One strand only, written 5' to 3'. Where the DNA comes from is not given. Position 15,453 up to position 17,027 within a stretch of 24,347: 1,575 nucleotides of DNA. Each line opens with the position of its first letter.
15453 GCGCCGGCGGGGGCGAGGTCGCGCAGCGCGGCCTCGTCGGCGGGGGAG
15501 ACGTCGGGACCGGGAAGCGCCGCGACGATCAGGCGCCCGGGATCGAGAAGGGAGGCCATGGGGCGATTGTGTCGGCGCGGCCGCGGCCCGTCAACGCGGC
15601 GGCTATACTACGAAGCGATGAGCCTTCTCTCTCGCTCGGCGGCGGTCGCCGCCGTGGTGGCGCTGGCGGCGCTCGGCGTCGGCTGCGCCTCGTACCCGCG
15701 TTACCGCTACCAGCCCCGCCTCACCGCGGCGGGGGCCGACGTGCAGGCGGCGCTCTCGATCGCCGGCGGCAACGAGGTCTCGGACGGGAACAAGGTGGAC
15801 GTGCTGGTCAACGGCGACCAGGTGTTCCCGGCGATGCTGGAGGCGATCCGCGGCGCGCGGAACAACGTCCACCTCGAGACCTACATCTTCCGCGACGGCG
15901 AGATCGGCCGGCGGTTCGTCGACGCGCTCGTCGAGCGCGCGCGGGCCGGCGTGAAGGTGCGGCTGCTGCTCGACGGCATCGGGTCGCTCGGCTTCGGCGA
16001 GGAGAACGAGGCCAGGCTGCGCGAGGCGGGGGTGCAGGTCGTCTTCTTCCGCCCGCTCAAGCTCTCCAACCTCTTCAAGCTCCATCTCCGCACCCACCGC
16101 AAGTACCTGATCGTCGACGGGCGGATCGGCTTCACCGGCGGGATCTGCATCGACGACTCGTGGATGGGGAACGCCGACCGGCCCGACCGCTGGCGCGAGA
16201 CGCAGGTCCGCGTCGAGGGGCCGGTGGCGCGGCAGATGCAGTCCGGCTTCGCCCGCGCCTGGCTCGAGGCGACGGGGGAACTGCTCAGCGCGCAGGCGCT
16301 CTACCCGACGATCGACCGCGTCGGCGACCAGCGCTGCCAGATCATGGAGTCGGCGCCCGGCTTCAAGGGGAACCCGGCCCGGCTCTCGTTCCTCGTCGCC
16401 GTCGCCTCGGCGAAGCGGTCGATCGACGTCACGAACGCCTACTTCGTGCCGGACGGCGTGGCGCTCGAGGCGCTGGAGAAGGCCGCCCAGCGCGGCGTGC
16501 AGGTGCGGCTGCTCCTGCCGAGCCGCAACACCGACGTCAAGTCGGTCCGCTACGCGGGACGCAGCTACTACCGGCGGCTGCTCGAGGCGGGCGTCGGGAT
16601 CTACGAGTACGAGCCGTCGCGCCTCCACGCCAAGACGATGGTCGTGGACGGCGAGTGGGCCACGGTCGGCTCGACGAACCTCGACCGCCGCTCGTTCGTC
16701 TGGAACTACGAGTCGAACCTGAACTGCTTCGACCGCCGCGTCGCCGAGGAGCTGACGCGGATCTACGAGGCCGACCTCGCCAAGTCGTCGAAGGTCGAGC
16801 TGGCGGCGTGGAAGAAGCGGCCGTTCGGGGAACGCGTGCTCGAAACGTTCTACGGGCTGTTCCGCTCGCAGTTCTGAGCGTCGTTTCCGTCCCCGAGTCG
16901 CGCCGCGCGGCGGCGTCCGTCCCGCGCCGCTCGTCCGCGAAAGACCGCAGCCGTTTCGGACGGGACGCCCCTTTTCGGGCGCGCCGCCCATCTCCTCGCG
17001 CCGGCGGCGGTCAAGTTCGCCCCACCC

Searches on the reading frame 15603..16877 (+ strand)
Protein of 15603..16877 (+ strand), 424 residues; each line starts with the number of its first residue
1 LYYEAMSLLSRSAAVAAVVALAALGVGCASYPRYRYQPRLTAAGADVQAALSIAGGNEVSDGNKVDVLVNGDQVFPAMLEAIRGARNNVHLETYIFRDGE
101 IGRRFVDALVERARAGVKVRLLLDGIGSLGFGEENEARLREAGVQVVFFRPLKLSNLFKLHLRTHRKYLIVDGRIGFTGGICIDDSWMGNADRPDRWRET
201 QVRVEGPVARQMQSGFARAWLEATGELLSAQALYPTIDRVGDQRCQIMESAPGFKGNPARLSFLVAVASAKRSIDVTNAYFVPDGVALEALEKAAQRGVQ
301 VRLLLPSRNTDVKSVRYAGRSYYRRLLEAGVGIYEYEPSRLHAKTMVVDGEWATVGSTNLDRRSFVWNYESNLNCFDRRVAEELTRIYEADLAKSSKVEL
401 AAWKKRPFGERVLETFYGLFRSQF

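Call 101: search_protein_families(library=pfam, proteins=[window:15603-16877:+], max_evalue=0.0001)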
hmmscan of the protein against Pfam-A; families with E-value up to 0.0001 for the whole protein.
window:15603-16877:+ (424 aa): 2 families
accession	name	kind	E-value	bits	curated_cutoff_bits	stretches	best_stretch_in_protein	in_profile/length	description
PF13091.12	PLDc_2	-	3.9e-48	163.1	27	2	268-391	6-131/132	PLD-like domain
PF00614.28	PLDc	-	1.3e-12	47.6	21.9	1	340-364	4-28/28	Phospholipase D Active site motif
